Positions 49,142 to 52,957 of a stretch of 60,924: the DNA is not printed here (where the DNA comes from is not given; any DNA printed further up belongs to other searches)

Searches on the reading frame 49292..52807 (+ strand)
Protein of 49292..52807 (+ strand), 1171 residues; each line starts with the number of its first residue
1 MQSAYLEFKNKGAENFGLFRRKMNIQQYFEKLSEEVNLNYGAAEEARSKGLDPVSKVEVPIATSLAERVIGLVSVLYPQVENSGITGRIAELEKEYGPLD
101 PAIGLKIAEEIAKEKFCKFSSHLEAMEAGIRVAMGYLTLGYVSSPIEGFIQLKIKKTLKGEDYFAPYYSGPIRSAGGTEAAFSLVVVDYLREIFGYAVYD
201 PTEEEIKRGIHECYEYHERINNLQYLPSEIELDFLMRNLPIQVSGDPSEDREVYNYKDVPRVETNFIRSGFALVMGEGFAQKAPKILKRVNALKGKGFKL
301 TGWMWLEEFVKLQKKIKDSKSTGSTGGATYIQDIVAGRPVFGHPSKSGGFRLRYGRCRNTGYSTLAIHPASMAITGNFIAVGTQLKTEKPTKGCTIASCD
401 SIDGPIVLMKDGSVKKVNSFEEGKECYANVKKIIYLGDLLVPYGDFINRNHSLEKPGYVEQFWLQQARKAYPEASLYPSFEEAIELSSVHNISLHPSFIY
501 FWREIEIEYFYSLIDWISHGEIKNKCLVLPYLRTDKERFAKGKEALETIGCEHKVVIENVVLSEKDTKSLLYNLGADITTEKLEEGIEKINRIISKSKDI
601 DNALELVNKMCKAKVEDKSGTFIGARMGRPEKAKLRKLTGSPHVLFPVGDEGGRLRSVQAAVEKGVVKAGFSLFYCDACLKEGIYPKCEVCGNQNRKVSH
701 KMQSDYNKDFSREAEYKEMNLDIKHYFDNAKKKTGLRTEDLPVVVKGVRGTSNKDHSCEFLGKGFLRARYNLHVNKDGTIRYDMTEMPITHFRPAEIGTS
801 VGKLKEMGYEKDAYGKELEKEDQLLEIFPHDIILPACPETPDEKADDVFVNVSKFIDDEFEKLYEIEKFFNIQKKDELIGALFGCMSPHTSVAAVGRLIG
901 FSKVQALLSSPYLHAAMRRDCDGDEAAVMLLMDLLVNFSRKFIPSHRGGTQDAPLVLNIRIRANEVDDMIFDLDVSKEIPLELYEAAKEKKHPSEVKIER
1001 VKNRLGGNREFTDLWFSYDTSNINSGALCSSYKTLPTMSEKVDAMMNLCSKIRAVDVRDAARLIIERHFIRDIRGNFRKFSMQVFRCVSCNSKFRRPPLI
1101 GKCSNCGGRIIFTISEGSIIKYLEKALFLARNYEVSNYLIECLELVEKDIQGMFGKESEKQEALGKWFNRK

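Call 25: search_protein_families(library=pfam, proteins=[window:49292-52807:+], max_evalue=0.01)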
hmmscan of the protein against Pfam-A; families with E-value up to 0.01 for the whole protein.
window:49292-52807:+ (1171 aa): 3 families
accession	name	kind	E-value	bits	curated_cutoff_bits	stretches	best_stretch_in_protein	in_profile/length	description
PF24844.1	PolC_DP2_central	-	2.6e-110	369.3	24.3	1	328-705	12-367/372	DNA polymerase II large subunit DP2, central domain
PF24846.1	PolC_DP2_cat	-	1.8e-106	355.9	24.3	1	744-1041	7-299/299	DNA polymerase II large subunit DP2, catalytic domain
PF03833.19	PolC_DP2_N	-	1.8e-75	254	24.3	1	27-311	1-270/271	DNA polymerase II large subunit DP2, N-terminal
